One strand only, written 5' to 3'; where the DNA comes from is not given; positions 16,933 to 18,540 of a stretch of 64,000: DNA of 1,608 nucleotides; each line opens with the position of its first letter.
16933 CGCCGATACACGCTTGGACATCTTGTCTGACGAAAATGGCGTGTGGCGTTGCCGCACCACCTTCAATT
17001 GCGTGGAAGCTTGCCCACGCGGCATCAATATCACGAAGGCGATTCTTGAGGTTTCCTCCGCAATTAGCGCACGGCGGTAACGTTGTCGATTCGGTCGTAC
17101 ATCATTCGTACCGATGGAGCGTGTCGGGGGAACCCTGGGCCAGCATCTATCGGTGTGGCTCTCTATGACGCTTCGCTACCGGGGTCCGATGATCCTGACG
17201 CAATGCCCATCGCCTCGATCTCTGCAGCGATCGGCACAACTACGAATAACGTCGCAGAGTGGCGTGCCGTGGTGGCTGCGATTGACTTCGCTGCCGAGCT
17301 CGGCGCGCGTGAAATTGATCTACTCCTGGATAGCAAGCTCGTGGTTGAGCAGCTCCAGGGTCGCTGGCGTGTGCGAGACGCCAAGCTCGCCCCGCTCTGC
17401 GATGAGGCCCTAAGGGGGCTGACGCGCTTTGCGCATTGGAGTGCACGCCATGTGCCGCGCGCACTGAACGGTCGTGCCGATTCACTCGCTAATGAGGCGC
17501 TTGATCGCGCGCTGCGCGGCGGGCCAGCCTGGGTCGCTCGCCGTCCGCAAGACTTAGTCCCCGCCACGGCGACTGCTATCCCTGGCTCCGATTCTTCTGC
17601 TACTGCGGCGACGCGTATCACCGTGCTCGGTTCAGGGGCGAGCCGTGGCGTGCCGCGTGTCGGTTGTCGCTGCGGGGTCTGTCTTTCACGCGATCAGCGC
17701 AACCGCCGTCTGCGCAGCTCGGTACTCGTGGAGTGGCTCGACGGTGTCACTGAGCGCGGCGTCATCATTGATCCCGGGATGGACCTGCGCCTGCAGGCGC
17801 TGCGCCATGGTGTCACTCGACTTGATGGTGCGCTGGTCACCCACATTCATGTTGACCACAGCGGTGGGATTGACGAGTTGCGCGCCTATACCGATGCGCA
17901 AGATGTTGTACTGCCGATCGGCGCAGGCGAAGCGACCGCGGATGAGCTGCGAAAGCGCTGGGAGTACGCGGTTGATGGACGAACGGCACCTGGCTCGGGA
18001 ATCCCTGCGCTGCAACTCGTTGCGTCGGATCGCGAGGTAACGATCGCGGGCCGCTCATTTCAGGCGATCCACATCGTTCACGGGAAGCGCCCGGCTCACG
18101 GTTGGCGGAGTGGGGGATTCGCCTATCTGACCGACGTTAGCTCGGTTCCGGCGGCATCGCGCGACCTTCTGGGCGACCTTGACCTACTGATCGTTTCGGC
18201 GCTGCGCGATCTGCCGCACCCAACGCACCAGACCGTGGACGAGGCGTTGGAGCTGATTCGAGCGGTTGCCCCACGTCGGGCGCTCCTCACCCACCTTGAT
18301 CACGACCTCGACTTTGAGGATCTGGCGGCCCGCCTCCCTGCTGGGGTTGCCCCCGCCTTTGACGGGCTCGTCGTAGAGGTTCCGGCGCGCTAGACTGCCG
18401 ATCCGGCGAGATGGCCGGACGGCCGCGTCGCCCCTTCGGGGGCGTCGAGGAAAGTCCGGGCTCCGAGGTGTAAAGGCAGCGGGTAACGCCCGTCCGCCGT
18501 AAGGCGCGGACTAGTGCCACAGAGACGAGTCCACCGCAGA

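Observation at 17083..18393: RNase HI fused to a PhnP/PqqB-like MBL-fold hydrolase, sitting directly upstream of rnpB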

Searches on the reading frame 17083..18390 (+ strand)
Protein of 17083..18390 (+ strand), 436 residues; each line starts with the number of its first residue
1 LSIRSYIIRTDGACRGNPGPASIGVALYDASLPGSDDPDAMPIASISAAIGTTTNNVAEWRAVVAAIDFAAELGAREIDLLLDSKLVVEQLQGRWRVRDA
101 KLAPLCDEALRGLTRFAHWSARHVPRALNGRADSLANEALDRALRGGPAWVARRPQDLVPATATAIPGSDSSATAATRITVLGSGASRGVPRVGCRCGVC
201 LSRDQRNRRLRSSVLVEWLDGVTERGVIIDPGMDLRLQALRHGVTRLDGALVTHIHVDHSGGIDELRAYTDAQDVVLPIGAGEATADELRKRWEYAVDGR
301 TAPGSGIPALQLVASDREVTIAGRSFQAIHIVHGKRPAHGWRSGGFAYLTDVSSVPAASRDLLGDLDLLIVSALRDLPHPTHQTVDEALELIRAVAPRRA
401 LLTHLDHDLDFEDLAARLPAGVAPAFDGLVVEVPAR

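Call 4: search_protein_families(library=pfam, proteins=[window:17083-18390:+], max_evalue=0.01)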
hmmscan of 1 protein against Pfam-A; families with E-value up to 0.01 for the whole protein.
window:17083-18390:+ (436 aa): 5 families
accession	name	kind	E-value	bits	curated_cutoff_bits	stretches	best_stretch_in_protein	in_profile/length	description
PF12706.13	Lactamase_B_2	-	4.4e-26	92.2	27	1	227-404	3-199/200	Beta-lactamase superfamily domain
PF13456.12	RVT_3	-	4.4e-16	59.4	21.6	1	10-139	2-123/123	Reverse transcriptase-like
PF00753.33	Lactamase_B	-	8e-11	42.7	22.7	1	211-341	6-136/196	Metallo-beta-lactamase superfamily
PF00075.30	RNase_H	-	5.7e-09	36.7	25.8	1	6-99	4-86/141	RNase H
PF23023.1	Anti-Pycsar_Apyc1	-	0.00047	20.1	50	1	237-266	44-73/250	Anti-Pycsar protein Apyc1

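Call 5: search_protein_families(library=ncbifam, proteins=[window:17083-18390:+], max_evalue=0.01)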
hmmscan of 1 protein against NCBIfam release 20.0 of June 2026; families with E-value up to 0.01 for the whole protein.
window:17083-18390:+ (436 aa): 17 families
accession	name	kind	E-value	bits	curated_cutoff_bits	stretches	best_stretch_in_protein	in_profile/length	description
NF038231.1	MBL_Geo_Pelo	equivalog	1e-69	234.9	360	1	179-431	2-249/250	GPMC system MBL fold metallohydrolase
NF002553.0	PRK02113.1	equivalog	1e-59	202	386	1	178-432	2-251/252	MBL fold metallo-hydrolase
NF005567.0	PRK07238.1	equivalog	2.6e-39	135.7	326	1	5-247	3-190/378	bifunctional RNase H/acid phosphatase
NF041306.1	RnaseHI_Halo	equivalog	2.4e-30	105.9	300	1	9-141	73-196/197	ribonuclease HI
NF041175.1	RNAseHI_Thmprot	equivalog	1.4e-19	70.4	140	1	8-146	4-139/143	ribonuclease HI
TIGR03307.1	PhnP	equivalog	7.7e-19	68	272.25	2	178-267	2-87/249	phosphonate metabolism protein PhnP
NF010482.0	PRK13907.1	equivalog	2e-11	44.1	231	1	10-140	6-125/128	ribonuclease H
NF001236.0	PRK00203.1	equivalog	4.4e-08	32.8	160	1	8-95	7-85/151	ribonuclease HI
NF005822.0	PRK07708.1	equivalog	1.2e-05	25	175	1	52-141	115-207/220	hypothetical protein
TIGR02651.1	RNase_Z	equivalog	1.8e-05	24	292.95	1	208-266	15-71/302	ribonuclease Z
TIGR03413.1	GSH_gloB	equivalog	3.9e-05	23.1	200.8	1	225-275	21-71/248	hydroxyacylglutathione hydrolase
NF041257.1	GntH_guanitoxin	equivalog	5.9e-05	22.1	333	0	208-269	28-90/374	guanitoxin biosynthesis MBL fold metallo-hydrolase GntH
TIGR02108.2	PQQ_syn_pqqB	equivalog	0.00069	19.2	245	1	178-269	1-101/298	pyrroloquinoline quinone biosynthesis protein PqqB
NF000469.2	CAR_gen_B3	exception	0.00086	18.4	500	1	250-341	116-197/311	CAR family subclass B3 metallo-beta-lactamase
NF002558.0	PRK02126.1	subfamily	0.00094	18.3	315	1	223-274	26-76/345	ribonuclease Z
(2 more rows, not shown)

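Call 7: find_homologous_proteins(query=window:17083-18390:+)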
Query window:17083-18390:+ (436 aa): 1670 proteins with E <= 0.001 among 8000 candidates; the best 120 are listed.
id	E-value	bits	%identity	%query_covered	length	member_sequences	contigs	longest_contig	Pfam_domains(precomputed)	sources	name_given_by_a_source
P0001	2.4e-268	908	95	100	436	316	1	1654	PF13456.13,PF12706.14,PF00075.31,PF23023.2,PF00753.34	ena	-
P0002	4.2e-266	901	95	100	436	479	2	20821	PF13456.13,PF12706.14,PF00075.31,PF23023.2,PF00753.34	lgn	-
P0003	2.5e-261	885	92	100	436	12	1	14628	PF13456.13,PF12706.14,PF00075.31,PF23023.2,PF00753.34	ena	-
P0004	7.1e-259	877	92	100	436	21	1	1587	PF13456.13,PF12706.14,PF00075.31,PF23023.2,PF00753.34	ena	-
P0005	6.8e-253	857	89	100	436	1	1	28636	PF13456.13,PF12706.14,PF00075.31,PF23023.2,PF00753.34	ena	-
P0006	5.6e-245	831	91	99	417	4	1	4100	PF13456.13,PF12706.14,PF00075.31,PF23023.2,PF00753.34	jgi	-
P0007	3.3e-244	829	86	100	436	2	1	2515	PF13456.13,PF12706.14,PF00075.31,PF23023.2,PF00753.34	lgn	-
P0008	9.5e-237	804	84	100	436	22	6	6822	PF13456.13,PF12706.14,PF00075.31,PF23023.2,PF00753.34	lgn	-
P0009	2.7e-236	803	85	100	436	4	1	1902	PF13456.13,PF12706.14,PF00075.31,PF00753.34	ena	-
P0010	3.2e-209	713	93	81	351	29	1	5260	PF13456.13,PF12706.14,PF23023.2,PF00753.34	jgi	jgi:phosphoribosyl 1,2-cyclic phosphate phosphodiesterase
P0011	1.6e-199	681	73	100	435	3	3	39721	PF13456.13,PF12706.14,PF00075.31,PF00753.34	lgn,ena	-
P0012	7.6e-198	676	73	100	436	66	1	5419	PF13456.13,PF12706.14,PF00075.31,PF23023.2,PF00753.34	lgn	-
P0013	8.4e-198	676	72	100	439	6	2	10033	PF13456.13,PF12706.14,PF00075.31,PF23023.2,PF00753.34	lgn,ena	-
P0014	1.0e-196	672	72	100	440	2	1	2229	PF13456.13,PF12706.14,PF00075.31,PF23023.2,PF00753.34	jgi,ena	jgi:phosphoribosyl 1,2-cyclic phosphate phosphodiesterase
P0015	1.8e-195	668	71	100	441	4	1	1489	PF13456.13,PF12706.14,PF00075.31,PF23023.2,PF00753.34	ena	-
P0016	3.3e-195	667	71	100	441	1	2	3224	PF13456.13,PF12706.14,PF00075.31,PF23023.2,PF00753.34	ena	-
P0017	8.9e-195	666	70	100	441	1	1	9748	PF13456.13,PF12706.14,PF00075.31,PF23023.2,PF00753.34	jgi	jgi:phosphoribosyl 1,2-cyclic phosphate phosphodiesterase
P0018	2.2e-194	664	71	100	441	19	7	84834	PF13456.13,PF12706.14,PF00075.31,PF23023.2,PF00753.34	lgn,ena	-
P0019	2.7e-194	664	71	100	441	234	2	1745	PF13456.13,PF12706.14,PF00075.31,PF23023.2,PF00753.34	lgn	-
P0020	2.8e-194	664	70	100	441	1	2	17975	PF13456.13,PF12706.14,PF00075.31,PF23023.2,PF00753.34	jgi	jgi:phosphoribosyl 1,2-cyclic phosphate phosphodiesterase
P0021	4.3e-194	663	71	100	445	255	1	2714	PF13456.13,PF12706.14,PF00075.31,PF23023.2,PF00753.34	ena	-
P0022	5.0e-194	663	70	100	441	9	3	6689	PF13456.13,PF12706.14,PF00075.31,PF23023.2,PF00753.34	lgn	-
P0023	1.2e-193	662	70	100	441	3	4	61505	PF13456.13,PF12706.14,PF00075.31,PF23023.2,PF00753.34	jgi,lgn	-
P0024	1.6e-192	658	70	100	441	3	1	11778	PF13456.13,PF12706.14,PF00075.31,PF23023.2,PF00753.34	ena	-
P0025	1.9e-192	658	70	100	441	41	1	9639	PF13456.13,PF12706.14,PF00075.31,PF23023.2,PF00753.34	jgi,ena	-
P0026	2.1e-192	658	68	100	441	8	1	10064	PF13456.13,PF12706.14,PF00075.31,PF23023.2,PF00753.34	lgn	-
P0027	4.2e-192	657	70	100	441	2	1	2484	PF13456.13,PF12706.14,PF00075.31,PF23023.2,PF00753.34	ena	-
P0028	5.9e-192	656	69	100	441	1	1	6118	PF13456.13,PF12706.14,PF00075.31,PF23023.2,PF00753.34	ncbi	ncbi:MAG: MBL fold metallo-hydrolase [Candidatus Limnocylindrus sp.]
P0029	8.3e-192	656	69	100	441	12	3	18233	PF13456.13,PF12706.14,PF00075.31,PF23023.2,PF00753.34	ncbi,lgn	-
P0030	1.1e-191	656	69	100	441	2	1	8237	PF13456.13,PF12706.14,PF00075.31,PF23023.2,PF00753.34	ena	-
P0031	1.2e-191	655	68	100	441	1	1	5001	PF13456.13,PF12706.14,PF00075.31,PF23023.2,PF00753.34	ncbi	ncbi:MAG: MBL fold metallo-hydrolase [Candidatus Limnocylindrus sp.]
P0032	1.6e-191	655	71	99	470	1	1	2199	PF13456.13,PF12706.14,PF00075.31,PF23023.2,PF00753.34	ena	-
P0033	2.2e-191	655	70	100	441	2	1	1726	PF13456.13,PF12706.14,PF00075.31,PF23023.2,PF00753.34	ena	-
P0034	3.4e-191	654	71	100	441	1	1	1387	PF13456.13,PF12706.14,PF00075.31,PF23023.2,PF00753.34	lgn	-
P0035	8.2e-191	653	70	100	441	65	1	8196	PF13456.13,PF12706.14,PF00075.31,PF23023.2,PF00753.34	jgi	-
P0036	5.5e-190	650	70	100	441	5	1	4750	PF13456.13,PF12706.14,PF00075.31,PF23023.2,PF00753.34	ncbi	-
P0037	6.2e-190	650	70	100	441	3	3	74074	PF13456.13,PF12706.14,PF00075.31,PF23023.2,PF00753.34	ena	-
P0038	1.7e-189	648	68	100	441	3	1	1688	PF13456.13,PF12706.14,PF00075.31,PF23023.2,PF00753.34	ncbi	ncbi:MAG: MBL fold metallo-hydrolase [Candidatus Limnocylindrus sp.]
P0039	2.1e-188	645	68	100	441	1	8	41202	PF13456.13,PF12706.14,PF00075.31,PF23023.2,PF00753.34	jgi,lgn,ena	-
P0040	1.4e-177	609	93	70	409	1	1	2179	PF12706.14,PF23023.2,PF00072.31,PF00753.34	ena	-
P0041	3.3e-171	588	67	92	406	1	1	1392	PF13456.13,PF12706.14,PF00075.31,PF23023.2,PF00753.34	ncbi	ncbi:MAG: MBL fold metallo-hydrolase, partial [Candidatus Limnocylindrus sp.]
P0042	1.1e-159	550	72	84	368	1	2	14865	PF13456.13,PF12706.14,PF00753.34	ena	-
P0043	6.9e-156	538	71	82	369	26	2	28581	PF13456.13,PF12706.14,PF23023.2,PF00753.34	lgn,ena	-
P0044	7.9e-129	448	54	98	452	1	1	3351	PF13456.13,PF12706.14,PF00075.31,PF23023.2,PF00753.34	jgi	jgi:phosphoribosyl 1,2-cyclic phosphate phosphodiesterase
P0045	1.4e-127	444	53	99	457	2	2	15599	PF13456.13,PF12706.14,PF00075.31,PF23023.2,PF00753.34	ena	-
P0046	1.1e-126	441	51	99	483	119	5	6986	PF13456.13,PF12706.14,PF00075.31,PF23023.2,PF00753.34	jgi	jgi:phosphoribosyl 1,2-cyclic phosphate phosphodiesterase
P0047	2.8e-125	437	51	99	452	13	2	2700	PF13456.13,PF12706.14,PF00075.31,PF23023.2,PF00753.34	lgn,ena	-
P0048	1.3e-124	435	68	69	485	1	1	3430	PF12706.14,PF22548.3,PF23023.2,PF00753.34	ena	-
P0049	3.8e-124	433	51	99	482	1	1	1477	PF13456.13,PF12706.14,PF00075.31,PF23023.2,PF00753.34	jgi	jgi:phosphoribosyl 1,2-cyclic phosphate phosphodiesterase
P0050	3.9e-124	433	51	99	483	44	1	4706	PF13456.13,PF12706.14,PF00075.31,PF23023.2,PF00753.34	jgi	jgi:phosphoribosyl 1,2-cyclic phosphate phosphodiesterase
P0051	4.5e-124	433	50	99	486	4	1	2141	PF13456.13,PF12706.14,PF00075.31,PF23023.2,PF00753.34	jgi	jgi:phosphoribosyl 1,2-cyclic phosphate phosphodiesterase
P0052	9.0e-124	432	50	98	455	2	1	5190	PF13456.13,PF12706.14,PF00075.31,PF00753.34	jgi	-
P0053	1.0e-123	432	52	98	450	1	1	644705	PF13456.13,PF12706.14,PF00075.31,PF23023.2,PF00753.34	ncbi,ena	-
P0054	6.7e-123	429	53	99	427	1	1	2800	PF13456.13,PF12706.14,PF00075.31,PF23023.2,PF00753.34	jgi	-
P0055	9.1e-123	428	49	99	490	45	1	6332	PF13456.13,PF12706.14,PF00075.31,PF23023.2,PF00753.34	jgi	jgi:phosphoribosyl 1,2-cyclic phosphate phosphodiesterase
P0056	2.0e-122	427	51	99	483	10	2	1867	PF13456.13,PF12706.14,PF00075.31,PF23023.2,PF00753.34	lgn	-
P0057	5.8e-122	426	51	99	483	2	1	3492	PF13456.13,PF12706.14,PF00075.31,PF23023.2,PF00753.34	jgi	jgi:phosphoribosyl 1,2-cyclic phosphate phosphodiesterase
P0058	9.5e-122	425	51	99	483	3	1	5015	PF13456.13,PF12706.14,PF00075.31,PF23023.2,PF00753.34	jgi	jgi:phosphoribosyl 1,2-cyclic phosphate phosphodiesterase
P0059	1.5e-121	425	72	63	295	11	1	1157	PF13456.13,PF12706.14,PF00075.31,PF23023.2,PF00753.34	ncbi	-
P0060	1.6e-121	424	50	99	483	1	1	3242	PF13456.13,PF12706.14,PF00075.31,PF23023.2,PF00753.34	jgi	jgi:phosphoribosyl 1,2-cyclic phosphate phosphodiesterase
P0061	4.0e-121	423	49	99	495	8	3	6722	PF13456.13,PF12706.14,PF00075.31,PF23023.2,PF00753.34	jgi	jgi:phosphoribosyl 1,2-cyclic phosphate phosphodiesterase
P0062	5.2e-121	423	49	99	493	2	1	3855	PF13456.13,PF12706.14,PF00075.31,PF23023.2,PF00753.34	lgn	-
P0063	3.2e-119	417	52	98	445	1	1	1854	PF13456.13,PF12706.14,PF00075.31,PF00753.34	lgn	-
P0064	9.6e-119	415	49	99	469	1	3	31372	PF13456.13,PF12706.14,PF00075.31,PF00753.34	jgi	jgi:phosphoribosyl 1,2-cyclic phosphate phosphodiesterase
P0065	2.1e-118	414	49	100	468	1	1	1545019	PF13456.13,PF12706.14,PF00075.31,PF23023.2,PF00753.34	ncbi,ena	-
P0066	1.5e-117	411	75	58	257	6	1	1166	PF12706.14,PF23023.2,PF00753.34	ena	-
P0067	1.4e-116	408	48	99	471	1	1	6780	PF13456.13,PF12706.14,PF00075.31,PF00753.34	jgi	jgi:phosphoribosyl 1,2-cyclic phosphate phosphodiesterase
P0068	7.8e-116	406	47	100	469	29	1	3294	PF13456.13,PF12706.14,PF00075.31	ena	-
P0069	9.3e-116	405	47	99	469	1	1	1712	PF13456.13,PF12706.14,PF00075.31,PF00753.34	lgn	-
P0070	1.6e-115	405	49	93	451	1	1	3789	PF13456.13,PF12706.14,PF23023.2,PF00753.34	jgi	jgi:phosphoribosyl 1,2-cyclic phosphate phosphodiesterase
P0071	2.0e-115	404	50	97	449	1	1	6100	PF13456.13,PF12706.14,PF00075.31,PF23023.2,PF00753.34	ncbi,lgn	-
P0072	1.3e-113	398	46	100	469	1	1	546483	PF13456.13,PF12706.14,PF00075.31,PF23023.2,PF00753.34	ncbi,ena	-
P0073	3.2e-112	394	47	97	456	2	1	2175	PF13456.13,PF12706.14,PF00075.31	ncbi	ncbi:MAG: MBL fold metallo-hydrolase, partial [Chloroflexota bacterium]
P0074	3.4e-112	394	49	99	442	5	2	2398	PF13456.13,PF12706.14,PF00075.31,PF23023.2,PF00753.34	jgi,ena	jgi:phosphoribosyl 1,2-cyclic phosphate phosphodiesterase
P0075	8.2e-112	392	47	99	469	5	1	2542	PF13456.13,PF12706.14,PF00075.31,PF00753.34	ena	-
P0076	4.3e-111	390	47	99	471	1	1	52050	PF13456.13,PF12706.14,PF00075.31,PF23023.2,PF00753.34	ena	-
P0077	6.8e-111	389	49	98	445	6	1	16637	PF13456.13,PF12706.14,PF00075.31,PF23023.2,PF00753.34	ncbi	-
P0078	8.4e-110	386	48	94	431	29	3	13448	PF13456.13,PF12706.14,PF23023.2,PF00753.34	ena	-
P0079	1.3e-109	385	49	93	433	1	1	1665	PF13456.13,PF12706.14,PF23023.2,PF00753.34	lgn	-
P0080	2.7e-109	384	49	99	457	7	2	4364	PF13456.13,PF12706.14,PF00075.31,PF23023.2,PF00753.34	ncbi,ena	-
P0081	2.4e-108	381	47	99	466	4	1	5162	PF13456.13,PF12706.14,PF00075.31,PF23023.2,PF00753.34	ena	-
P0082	2.8e-108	381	47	99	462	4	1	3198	PF13456.13,PF12706.14,PF00075.31,PF23023.2,PF00753.34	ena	-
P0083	4.0e-108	380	46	98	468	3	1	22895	PF13456.13,PF12706.14,PF00075.31,PF23023.2,PF00753.34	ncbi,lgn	-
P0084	6.1e-108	380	47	99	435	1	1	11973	PF13456.13,PF12706.14,PF00075.31,PF23023.2,PF00753.34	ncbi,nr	ncbi:MAG: MBL fold metallo-hydrolase [Chloroflexi bacterium]|nr:MBL fold metallo-hydrolase [Chlorofl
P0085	1.3e-107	379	48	98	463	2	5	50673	PF13456.13,PF12706.14,PF00075.31,PF23023.2,PF00753.34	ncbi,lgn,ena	-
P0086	2.2e-107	378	47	94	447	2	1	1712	PF13456.13,PF12706.14,PF23023.2,PF00753.34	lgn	-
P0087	3.0e-107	377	48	90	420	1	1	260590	PF13456.13,PF12706.14,PF23023.2,PF00753.34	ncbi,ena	-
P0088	3.2e-107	377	49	90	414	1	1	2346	PF13456.13,PF12706.14,PF23023.2,PF00753.34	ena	-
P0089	8.1e-107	376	47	99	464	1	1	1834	PF13456.13,PF12706.14,PF00075.31,PF00753.34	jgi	jgi:phosphoribosyl 1,2-cyclic phosphate phosphodiesterase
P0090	8.4e-107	376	48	99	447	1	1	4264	PF13456.13,PF12706.14,PF00075.31,PF23023.2,PF00753.34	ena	-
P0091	1.1e-106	375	47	99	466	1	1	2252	PF13456.13,PF12706.14,PF00075.31,PF23023.2,PF00753.34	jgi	jgi:phosphoribosyl 1,2-cyclic phosphate phosphodiesterase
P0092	1.8e-106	375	47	94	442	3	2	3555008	PF13456.13,PF12706.14,PF00753.34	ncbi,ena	-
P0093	4.4e-106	374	48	98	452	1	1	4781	PF13456.13,PF12706.14,PF00075.31,PF23023.2,PF00753.34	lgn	-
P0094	7.1e-106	373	50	89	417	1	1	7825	PF13456.13,PF12706.14,PF23023.2,PF00753.34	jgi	-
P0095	1.0e-104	369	47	99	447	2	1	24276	PF13456.13,PF12706.14,PF00075.31,PF23023.2,PF00753.34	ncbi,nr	ncbi:MAG: MBL fold metallo-hydrolase [Chloroflexi bacterium]|nr:MBL fold metallo-hydrolase [Chlorofl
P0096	7.7e-104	366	46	92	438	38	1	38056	PF13456.13,PF12706.14,PF23023.2,PF00753.34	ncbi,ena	-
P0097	1.9e-103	365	48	89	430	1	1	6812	PF13456.13,PF12706.14,PF23023.2,PF00753.34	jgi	jgi:phosphoribosyl 1,2-cyclic phosphate phosphodiesterase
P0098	2.0e-102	361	46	93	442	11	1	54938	PF13456.13,PF12706.14,PF23023.2,PF00753.34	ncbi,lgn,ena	-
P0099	9.8e-101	356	45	90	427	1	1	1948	PF13456.13,PF12706.14,PF23023.2,PF00753.34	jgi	jgi:phosphoribosyl 1,2-cyclic phosphate phosphodiesterase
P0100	1.5e-100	355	49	87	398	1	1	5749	PF13456.13,PF12706.14,PF23023.2,PF00753.34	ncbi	-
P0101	2.2e-100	355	49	87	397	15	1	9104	PF13456.13,PF12706.14,PF23023.2,PF00753.34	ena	-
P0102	2.3e-100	355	48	89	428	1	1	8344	PF13456.13,PF12706.14,PF23023.2,PF00753.34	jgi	jgi:phosphoribosyl 1,2-cyclic phosphate phosphodiesterase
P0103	2.2e-99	351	48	87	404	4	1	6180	PF13456.13,PF12706.14,PF23023.2,PF00753.34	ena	-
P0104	5.1e-99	350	49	85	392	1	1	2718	PF13456.13,PF12706.14,PF23023.2,PF00753.34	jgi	-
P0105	8.8e-99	349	50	85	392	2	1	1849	PF13456.13,PF12706.14,PF23023.2,PF00753.34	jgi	-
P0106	2.9e-97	344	48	85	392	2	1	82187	PF13456.13,PF12706.14,PF23023.2,PF00753.34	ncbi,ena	-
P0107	3.0e-97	344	47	85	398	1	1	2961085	PF13456.13,PF12706.14,PF23023.2,PF00753.34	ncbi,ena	-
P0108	3.1e-97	344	46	85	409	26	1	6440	PF13456.13,PF12706.14,PF23023.2,PF00753.34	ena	-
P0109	8.2e-97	343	48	85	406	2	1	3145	PF13456.13,PF12706.14,PF23023.2,PF00753.34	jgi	-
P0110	1.7e-96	342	49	85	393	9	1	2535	PF13456.13,PF12706.14,PF23023.2,PF00753.34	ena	-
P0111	3.0e-96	341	47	86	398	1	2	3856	PF13456.13,PF12706.14,PF23023.2,PF00753.34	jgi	jgi:phosphoribosyl 1,2-cyclic phosphate phosphodiesterase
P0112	4.7e-96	340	49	81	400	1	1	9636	PF13456.13,PF12706.14,PF23023.2,PF00753.34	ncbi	-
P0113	5.4e-96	340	45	89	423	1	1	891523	PF13456.13,PF12706.14,PF00753.34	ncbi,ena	-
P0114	1.9e-95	338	48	82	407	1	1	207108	PF13456.13,PF12706.14,PF00753.34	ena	-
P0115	2.8e-95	338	50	85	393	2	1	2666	PF13456.13,PF12706.14,PF23023.2,PF00753.34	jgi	-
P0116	1.1e-94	336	49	85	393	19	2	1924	PF13456.13,PF12706.14,PF23023.2,PF00753.34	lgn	-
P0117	1.1e-94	336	46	87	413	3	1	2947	PF13456.13,PF12706.14,PF23023.2,PF00753.34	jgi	jgi:phosphoribosyl 1,2-cyclic phosphate phosphodiesterase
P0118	4.6e-94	334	46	85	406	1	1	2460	PF13456.13,PF12706.14,PF23023.2,PF00753.34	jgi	jgi:phosphoribosyl 1,2-cyclic phosphate phosphodiesterase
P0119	3.6e-92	328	47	85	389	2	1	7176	PF13456.13,PF12706.14,PF23023.2,PF00753.34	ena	-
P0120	7.6e-90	320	46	82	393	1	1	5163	PF13456.13,PF12706.14,PF23023.2,PF00753.34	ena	-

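Call 8: find_encoding_contigs(protein=P0092, flank=5000, max_places=3)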
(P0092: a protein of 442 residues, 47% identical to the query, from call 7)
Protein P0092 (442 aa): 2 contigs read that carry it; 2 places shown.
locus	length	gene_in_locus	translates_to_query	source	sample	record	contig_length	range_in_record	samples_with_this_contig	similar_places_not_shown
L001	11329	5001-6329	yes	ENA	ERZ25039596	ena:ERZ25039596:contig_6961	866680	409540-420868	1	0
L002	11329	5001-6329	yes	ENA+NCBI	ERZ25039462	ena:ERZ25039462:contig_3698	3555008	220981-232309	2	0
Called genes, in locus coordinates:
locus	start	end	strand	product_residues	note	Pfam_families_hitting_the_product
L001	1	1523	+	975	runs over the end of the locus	PF00486:Trans_reg_C, PF03704:BTAD, PF13424:TPR_12 (faint), PF13401:AAA_22 (weak), PF25872:HTH_77 (weak)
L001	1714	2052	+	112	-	PF01127:Sdh_cyt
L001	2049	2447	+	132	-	PF01127:Sdh_cyt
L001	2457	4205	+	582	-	PF00890:FAD_binding_2, PF01266:DAO, PF01494:FAD_binding_3 (faint), PF03486:HI0933_like (faint), PF07992:Pyr_redox_2 (faint), PF02910:Succ_DH_flav_C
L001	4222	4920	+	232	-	PF13085:Fer2_3, PF13187:Fer4_9 (faint), PF13237:Fer4_10, PF12838:Fer4_7 (faint), PF13183:Fer4_8, PF13534:Fer4_17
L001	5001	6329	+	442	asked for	PF13456:RVT_3, PF00753:Lactamase_B, PF12706:Lactamase_B_2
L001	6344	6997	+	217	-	PF00657:Lipase_GDSL, PF13472:Lipase_GDSL_2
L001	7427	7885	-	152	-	-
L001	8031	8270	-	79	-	-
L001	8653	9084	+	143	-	PF02381:MraZ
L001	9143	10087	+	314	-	PF01795:Methyltransf_5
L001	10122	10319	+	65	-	-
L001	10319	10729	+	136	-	-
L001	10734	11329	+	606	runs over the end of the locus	PF03717:PBP_dimer, PF00905:Transpeptidase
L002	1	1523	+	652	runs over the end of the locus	PF13424:TPR_12 (faint), PF25872:HTH_77 (weak)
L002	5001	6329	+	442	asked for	PF13456:RVT_3, PF00753:Lactamase_B, PF12706:Lactamase_B_2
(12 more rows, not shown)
